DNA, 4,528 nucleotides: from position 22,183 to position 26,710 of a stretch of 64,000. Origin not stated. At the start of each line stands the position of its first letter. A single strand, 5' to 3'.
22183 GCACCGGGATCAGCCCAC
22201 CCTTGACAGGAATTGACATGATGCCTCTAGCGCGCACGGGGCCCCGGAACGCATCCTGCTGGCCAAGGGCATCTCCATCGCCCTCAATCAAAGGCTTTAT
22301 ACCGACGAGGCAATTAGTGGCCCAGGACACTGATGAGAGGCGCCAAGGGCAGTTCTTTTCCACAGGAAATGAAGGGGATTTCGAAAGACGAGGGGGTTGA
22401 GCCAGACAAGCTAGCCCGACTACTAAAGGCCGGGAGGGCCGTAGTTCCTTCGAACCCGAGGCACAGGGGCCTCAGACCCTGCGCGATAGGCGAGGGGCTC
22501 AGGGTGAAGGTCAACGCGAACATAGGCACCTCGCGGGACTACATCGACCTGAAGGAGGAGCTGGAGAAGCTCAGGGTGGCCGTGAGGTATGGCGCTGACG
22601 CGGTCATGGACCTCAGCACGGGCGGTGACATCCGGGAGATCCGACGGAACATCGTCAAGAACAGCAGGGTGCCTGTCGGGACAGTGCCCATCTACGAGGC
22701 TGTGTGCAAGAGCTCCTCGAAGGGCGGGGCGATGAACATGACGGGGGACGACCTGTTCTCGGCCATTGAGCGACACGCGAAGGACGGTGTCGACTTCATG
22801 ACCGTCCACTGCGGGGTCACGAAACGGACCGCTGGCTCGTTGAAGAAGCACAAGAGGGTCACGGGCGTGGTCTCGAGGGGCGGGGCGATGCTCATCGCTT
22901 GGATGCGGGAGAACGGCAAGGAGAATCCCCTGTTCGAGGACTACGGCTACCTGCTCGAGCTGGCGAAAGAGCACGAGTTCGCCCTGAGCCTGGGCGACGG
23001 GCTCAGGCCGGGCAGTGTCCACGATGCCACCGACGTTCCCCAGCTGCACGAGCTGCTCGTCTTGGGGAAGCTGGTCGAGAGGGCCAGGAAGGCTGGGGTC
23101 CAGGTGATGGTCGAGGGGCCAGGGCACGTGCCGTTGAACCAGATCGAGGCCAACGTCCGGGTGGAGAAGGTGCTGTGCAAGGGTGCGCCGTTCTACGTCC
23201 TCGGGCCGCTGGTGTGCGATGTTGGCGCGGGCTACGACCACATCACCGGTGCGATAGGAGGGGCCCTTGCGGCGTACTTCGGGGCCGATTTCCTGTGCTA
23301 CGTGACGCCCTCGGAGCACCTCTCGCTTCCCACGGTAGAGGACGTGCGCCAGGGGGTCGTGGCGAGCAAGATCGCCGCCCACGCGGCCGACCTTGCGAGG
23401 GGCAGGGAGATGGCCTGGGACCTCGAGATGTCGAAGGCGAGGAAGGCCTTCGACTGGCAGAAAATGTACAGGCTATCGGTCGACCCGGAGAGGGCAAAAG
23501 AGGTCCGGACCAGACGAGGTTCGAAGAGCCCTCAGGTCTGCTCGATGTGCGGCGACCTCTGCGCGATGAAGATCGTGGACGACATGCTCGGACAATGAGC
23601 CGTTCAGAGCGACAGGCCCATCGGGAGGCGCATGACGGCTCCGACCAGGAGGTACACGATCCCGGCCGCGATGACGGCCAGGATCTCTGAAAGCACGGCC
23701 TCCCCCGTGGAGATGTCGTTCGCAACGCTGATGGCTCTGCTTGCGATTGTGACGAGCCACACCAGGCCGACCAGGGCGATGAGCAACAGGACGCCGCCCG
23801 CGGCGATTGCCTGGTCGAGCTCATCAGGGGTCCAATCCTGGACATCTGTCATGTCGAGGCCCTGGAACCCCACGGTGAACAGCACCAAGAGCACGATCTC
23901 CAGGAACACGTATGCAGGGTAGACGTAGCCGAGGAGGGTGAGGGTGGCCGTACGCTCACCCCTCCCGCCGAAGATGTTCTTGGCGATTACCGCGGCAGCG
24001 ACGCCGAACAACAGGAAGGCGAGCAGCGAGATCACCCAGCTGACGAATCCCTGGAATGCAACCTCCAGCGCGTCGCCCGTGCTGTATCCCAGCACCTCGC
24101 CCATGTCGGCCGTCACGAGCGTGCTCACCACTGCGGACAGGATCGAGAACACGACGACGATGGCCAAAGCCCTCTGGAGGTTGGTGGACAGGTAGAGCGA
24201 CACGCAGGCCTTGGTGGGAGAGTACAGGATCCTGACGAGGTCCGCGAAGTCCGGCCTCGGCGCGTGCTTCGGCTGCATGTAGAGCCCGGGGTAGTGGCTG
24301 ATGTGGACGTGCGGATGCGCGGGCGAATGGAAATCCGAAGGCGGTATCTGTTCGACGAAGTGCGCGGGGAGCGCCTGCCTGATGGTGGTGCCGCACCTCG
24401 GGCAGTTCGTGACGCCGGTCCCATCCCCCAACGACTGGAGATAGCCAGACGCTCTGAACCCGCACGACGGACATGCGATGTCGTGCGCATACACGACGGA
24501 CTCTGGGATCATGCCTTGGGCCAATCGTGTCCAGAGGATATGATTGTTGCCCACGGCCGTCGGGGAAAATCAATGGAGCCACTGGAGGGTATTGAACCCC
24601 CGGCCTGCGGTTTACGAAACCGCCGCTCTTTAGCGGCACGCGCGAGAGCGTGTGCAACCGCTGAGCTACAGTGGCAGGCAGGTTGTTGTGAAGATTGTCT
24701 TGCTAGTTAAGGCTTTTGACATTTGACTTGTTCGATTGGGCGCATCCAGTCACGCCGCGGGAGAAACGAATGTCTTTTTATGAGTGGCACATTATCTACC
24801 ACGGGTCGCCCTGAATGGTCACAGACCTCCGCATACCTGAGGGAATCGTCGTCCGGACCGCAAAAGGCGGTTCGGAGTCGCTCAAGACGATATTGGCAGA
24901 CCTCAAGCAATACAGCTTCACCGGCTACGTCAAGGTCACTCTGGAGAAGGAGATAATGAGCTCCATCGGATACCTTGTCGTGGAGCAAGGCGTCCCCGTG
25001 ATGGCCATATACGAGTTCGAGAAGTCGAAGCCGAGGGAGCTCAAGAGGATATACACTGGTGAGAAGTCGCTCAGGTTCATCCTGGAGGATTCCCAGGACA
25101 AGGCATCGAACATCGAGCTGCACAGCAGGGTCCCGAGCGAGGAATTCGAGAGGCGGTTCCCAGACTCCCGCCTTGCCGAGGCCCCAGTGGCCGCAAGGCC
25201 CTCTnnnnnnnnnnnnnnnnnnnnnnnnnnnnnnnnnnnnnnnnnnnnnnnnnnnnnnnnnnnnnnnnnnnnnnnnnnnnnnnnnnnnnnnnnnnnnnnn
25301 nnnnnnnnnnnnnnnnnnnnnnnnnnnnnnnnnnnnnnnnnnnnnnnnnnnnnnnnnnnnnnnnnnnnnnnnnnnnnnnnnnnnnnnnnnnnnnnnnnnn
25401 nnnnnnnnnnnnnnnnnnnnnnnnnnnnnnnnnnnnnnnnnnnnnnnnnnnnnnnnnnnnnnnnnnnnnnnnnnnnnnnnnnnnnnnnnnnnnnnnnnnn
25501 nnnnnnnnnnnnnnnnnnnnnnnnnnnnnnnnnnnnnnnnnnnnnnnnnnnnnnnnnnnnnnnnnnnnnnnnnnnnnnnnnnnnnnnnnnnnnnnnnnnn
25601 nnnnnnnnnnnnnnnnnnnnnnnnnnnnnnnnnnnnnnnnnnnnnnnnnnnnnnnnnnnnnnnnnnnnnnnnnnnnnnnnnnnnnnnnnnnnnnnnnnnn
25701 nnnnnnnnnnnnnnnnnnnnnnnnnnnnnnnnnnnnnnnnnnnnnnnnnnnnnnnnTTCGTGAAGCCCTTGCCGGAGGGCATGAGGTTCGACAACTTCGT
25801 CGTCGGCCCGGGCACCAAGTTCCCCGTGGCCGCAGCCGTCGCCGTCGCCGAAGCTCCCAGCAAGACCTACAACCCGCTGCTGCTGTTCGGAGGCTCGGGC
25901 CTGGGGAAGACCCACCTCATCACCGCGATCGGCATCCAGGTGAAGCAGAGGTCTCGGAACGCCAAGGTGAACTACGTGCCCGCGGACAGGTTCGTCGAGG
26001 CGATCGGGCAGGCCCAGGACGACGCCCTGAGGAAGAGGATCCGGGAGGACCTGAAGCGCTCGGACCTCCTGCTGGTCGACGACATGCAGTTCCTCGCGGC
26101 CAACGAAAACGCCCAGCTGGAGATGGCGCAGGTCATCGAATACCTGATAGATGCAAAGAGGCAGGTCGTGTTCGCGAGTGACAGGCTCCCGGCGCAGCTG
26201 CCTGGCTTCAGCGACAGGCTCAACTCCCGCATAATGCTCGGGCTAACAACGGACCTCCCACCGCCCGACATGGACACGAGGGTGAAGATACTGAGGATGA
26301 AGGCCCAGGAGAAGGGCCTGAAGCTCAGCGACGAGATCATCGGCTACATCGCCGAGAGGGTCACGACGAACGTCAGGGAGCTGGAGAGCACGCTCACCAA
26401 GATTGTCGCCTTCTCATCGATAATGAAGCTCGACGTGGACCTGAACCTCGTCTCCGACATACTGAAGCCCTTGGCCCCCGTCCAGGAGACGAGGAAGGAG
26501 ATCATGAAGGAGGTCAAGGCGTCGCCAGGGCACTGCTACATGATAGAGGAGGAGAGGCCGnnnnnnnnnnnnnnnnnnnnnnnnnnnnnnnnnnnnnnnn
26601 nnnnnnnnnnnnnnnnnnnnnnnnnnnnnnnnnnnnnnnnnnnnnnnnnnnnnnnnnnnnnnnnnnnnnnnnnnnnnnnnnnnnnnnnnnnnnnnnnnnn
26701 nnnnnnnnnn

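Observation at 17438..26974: DnaA-like gene lies ~3 kb from gyrB-gyrA, echoing the bacterial oriC neighbourhood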

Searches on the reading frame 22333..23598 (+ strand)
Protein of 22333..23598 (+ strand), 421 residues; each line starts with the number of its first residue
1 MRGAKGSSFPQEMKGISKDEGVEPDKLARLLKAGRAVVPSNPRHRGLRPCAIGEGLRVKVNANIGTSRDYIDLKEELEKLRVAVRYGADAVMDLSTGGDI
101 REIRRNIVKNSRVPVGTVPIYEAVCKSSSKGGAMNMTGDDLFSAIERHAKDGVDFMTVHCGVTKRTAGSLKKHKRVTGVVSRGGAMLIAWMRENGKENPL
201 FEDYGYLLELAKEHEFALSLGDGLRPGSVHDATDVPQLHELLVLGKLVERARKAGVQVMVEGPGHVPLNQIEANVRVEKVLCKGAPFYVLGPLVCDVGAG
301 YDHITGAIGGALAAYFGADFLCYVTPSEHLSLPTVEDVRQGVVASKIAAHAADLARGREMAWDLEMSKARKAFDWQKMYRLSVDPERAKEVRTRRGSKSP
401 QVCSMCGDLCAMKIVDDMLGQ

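Call 5: search_protein_families(library=pfam, proteins=[window:22333-23598:+], max_evalue=0.01)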
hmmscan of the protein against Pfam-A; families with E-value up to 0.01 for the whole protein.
window:22333-23598:+ (421 aa): 1 family
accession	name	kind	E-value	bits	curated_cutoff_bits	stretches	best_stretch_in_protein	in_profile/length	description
PF01964.24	ThiC_Rad_SAM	-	2e-188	626.9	25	1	2-416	4-419/420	Radical SAM ThiC family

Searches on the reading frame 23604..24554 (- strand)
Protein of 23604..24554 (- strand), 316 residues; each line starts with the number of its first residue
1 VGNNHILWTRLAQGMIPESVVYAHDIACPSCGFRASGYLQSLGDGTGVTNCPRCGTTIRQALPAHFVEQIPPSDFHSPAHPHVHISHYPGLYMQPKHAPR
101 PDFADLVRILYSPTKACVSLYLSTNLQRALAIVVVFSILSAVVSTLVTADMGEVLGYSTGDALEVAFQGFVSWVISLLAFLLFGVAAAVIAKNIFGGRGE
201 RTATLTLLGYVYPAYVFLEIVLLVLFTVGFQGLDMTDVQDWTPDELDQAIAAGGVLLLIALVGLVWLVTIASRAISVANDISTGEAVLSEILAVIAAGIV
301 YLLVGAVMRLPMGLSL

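Call 5: search_protein_families(library=pfam, proteins=[window:23604-24554:-], max_evalue=0.01)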
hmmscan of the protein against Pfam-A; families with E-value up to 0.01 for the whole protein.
window:23604-24554:- (316 aa): 2 families
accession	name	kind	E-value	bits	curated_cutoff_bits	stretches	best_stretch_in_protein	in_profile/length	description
PF04893.22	Yip1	-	1.1e-07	32.3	28.6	1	129-303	24-171/173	Yip1 domain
PF09723.15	Zn_ribbon_8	-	0.0089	16.5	34.4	0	27-59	7-38/41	Zinc ribbon domain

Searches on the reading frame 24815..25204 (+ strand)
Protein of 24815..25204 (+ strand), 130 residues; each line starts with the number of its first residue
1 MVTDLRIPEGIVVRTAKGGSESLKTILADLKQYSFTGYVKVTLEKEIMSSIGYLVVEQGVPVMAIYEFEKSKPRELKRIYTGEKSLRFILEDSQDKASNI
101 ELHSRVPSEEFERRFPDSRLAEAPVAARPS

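Call 51: search_protein_families(library=pfam, proteins=[window:24815-25204:+], max_evalue=1)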
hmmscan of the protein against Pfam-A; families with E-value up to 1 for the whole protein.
window:24815-25204:+ (130 aa): 2 families
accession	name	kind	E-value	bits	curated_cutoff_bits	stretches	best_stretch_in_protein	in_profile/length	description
PF09987.14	DUF2226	-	0.014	15.4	22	1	7-90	3-79/252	Uncharacterized protein conserved in archaea (DUF2226)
PF04521.18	Viral_P18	-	0.089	13.1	25.9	1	62-107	54-99/137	ssRNA positive strand viral 18kD cysteine rich protein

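Call 73: predict_structure(alignment_id=A2)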
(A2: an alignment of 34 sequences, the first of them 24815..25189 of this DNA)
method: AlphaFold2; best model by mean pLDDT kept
length: 125 residues; sequences in the alignment: 34
mean_pLDDT: 93.7   pTM: 0.87
mean pLDDT of the five models: 93.7, 93.7, 93.2, 92.9, 92.5
residues with pLDDT >= 90: 108; 70-90: 11; 50-70: 5; < 50: 1
segments of 3 or more residues with pLDDT < 50: none
pLDDT, mean of each block of 10 residues (from residue 1): 78 98 97 98 97 97 97 93 97 98 94 94 65
secondary structure, 60 per line:
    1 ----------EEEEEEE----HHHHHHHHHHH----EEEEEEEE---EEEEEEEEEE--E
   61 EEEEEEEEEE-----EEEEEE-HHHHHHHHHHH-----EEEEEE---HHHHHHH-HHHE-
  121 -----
elements in order: E11-17 H22-32 E37-44 E48-57 E60-70 E76-81 H83-93 E99-104 H108-114

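Call 75: fold_search(model_id=the predicted structure, library=pdb)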
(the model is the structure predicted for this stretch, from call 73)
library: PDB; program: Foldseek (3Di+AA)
matches with E <= 10: 725; with E <= 0.001: 0
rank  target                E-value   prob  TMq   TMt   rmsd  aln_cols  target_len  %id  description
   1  4mf9_B                5.0e-03  0.41  0.22  0.11  14.7       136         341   11  Crystal structure of holo-PhuS, a heme-binding protein from Pseudomonas aeruginosa (released 2014-03-05)
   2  4mf9_A                1.8e-02  0.28  0.22  0.11  15.2       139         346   11  Crystal structure of holo-PhuS, a heme-binding protein from Pseudomonas aeruginosa (released 2014-03-05)
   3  2j0p                  3.7e-02  0.21  0.23  0.12  14.6       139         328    9  Structure of the haem-chaperone Proteobacteria-protein HemS (released 2006-08-29)
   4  4mgf_A                4.0e-02  0.20  0.22  0.11  14.6       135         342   10  Crystal structure of apo-PhuS, a heme-binding protein from Pseudomonas aeruginosa (released 2014-03-05)
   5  7qxv                  5.9e-02  0.25  0.25  0.12  14.4       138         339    7  Crystal Structure of Haem-Binding Protein HemS Mutant F104A F199A, from Yersinia enterocolitica (released 2023-02-08)
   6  4cdp                  7.1e-02  0.16  0.22  0.11  14.0       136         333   10  Improved coordinates for Escherichia coli O157:H7 heme degrading enzyme ChuS. (released 2013-11-13)
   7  8zir_N                7.5e-02  0.11  0.17  0.07  12.8       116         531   16  DUF4297-HerA complex (released 2025-03-12)
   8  2j0r                  8.9e-02  0.21  0.26  0.12  14.5       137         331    7  Structure of the haem-chaperone Proteobacteria-protein HemS (released 2006-08-29)
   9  8zir_R                1.4e-01  0.09  0.17  0.07  13.0       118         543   15  DUF4297-HerA complex (released 2025-03-12)
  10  1u9t                  1.8e-01  0.15  0.22  0.10  14.7       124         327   10  Crystal Structure Analysis of ChuS, an E. coli Heme Oxygenase (released 2005-10-25)
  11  8ziq_N                1.8e-01  0.13  0.20  0.07  11.4       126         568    9  HerA-DUF4297 complex with DNA (released 2025-03-12)
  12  8ziq_M                2.1e-01  0.08  0.16  0.06  12.7       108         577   14  HerA-DUF4297 complex with DNA (released 2025-03-12)
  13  8zit_O                2.7e-01  0.11  0.21  0.07  10.8       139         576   10  DUF4297-HerA complex with DNA and ATPgamaS (released 2025-03-12)
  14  5g48_A                3.0e-01  0.12  0.17  0.09  11.1       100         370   11  H.pylori Beta clamp in complex with Diflunisal (released 2017-06-21)
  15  8zir_O                3.2e-01  0.10  0.21  0.08  10.8       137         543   11  DUF4297-HerA complex (released 2025-03-12)
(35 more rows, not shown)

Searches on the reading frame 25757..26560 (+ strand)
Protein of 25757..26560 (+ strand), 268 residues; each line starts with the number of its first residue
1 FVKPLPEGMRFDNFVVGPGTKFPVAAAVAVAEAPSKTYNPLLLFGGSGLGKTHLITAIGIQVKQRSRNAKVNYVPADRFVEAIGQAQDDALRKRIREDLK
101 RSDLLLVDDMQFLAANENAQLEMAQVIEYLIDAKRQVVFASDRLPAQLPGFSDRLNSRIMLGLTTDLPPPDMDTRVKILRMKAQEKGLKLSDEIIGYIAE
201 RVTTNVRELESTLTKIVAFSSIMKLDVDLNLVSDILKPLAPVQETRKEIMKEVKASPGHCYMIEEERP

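Call 61: search_solved_structures(query=window:25757-26560:+, max_evalue=1e-20, show_alignments=4)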
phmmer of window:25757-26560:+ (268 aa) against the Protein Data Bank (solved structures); distinct sequences matched with E-value up to 1e-20: 5.
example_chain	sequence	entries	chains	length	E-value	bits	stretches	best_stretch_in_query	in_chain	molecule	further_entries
8btg_A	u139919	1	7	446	2.5e-61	210.6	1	9-263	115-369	Chromosomal replication initiator protein DnaA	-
8bv3_A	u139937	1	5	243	2e-59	204.4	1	9-238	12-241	Chromosomal replication initiator protein DnaA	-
2z4r_A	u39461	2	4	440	3e-46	161.2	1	3-238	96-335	Chromosomal replication initiator protein dnaA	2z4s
1l8q_A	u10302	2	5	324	2e-34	122.5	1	11-219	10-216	Chromosomal replication initiator protein dnaA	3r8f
2hcb_A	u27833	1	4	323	2e-34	122.5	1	11-219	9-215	Chromosomal replication initiator protein dnaA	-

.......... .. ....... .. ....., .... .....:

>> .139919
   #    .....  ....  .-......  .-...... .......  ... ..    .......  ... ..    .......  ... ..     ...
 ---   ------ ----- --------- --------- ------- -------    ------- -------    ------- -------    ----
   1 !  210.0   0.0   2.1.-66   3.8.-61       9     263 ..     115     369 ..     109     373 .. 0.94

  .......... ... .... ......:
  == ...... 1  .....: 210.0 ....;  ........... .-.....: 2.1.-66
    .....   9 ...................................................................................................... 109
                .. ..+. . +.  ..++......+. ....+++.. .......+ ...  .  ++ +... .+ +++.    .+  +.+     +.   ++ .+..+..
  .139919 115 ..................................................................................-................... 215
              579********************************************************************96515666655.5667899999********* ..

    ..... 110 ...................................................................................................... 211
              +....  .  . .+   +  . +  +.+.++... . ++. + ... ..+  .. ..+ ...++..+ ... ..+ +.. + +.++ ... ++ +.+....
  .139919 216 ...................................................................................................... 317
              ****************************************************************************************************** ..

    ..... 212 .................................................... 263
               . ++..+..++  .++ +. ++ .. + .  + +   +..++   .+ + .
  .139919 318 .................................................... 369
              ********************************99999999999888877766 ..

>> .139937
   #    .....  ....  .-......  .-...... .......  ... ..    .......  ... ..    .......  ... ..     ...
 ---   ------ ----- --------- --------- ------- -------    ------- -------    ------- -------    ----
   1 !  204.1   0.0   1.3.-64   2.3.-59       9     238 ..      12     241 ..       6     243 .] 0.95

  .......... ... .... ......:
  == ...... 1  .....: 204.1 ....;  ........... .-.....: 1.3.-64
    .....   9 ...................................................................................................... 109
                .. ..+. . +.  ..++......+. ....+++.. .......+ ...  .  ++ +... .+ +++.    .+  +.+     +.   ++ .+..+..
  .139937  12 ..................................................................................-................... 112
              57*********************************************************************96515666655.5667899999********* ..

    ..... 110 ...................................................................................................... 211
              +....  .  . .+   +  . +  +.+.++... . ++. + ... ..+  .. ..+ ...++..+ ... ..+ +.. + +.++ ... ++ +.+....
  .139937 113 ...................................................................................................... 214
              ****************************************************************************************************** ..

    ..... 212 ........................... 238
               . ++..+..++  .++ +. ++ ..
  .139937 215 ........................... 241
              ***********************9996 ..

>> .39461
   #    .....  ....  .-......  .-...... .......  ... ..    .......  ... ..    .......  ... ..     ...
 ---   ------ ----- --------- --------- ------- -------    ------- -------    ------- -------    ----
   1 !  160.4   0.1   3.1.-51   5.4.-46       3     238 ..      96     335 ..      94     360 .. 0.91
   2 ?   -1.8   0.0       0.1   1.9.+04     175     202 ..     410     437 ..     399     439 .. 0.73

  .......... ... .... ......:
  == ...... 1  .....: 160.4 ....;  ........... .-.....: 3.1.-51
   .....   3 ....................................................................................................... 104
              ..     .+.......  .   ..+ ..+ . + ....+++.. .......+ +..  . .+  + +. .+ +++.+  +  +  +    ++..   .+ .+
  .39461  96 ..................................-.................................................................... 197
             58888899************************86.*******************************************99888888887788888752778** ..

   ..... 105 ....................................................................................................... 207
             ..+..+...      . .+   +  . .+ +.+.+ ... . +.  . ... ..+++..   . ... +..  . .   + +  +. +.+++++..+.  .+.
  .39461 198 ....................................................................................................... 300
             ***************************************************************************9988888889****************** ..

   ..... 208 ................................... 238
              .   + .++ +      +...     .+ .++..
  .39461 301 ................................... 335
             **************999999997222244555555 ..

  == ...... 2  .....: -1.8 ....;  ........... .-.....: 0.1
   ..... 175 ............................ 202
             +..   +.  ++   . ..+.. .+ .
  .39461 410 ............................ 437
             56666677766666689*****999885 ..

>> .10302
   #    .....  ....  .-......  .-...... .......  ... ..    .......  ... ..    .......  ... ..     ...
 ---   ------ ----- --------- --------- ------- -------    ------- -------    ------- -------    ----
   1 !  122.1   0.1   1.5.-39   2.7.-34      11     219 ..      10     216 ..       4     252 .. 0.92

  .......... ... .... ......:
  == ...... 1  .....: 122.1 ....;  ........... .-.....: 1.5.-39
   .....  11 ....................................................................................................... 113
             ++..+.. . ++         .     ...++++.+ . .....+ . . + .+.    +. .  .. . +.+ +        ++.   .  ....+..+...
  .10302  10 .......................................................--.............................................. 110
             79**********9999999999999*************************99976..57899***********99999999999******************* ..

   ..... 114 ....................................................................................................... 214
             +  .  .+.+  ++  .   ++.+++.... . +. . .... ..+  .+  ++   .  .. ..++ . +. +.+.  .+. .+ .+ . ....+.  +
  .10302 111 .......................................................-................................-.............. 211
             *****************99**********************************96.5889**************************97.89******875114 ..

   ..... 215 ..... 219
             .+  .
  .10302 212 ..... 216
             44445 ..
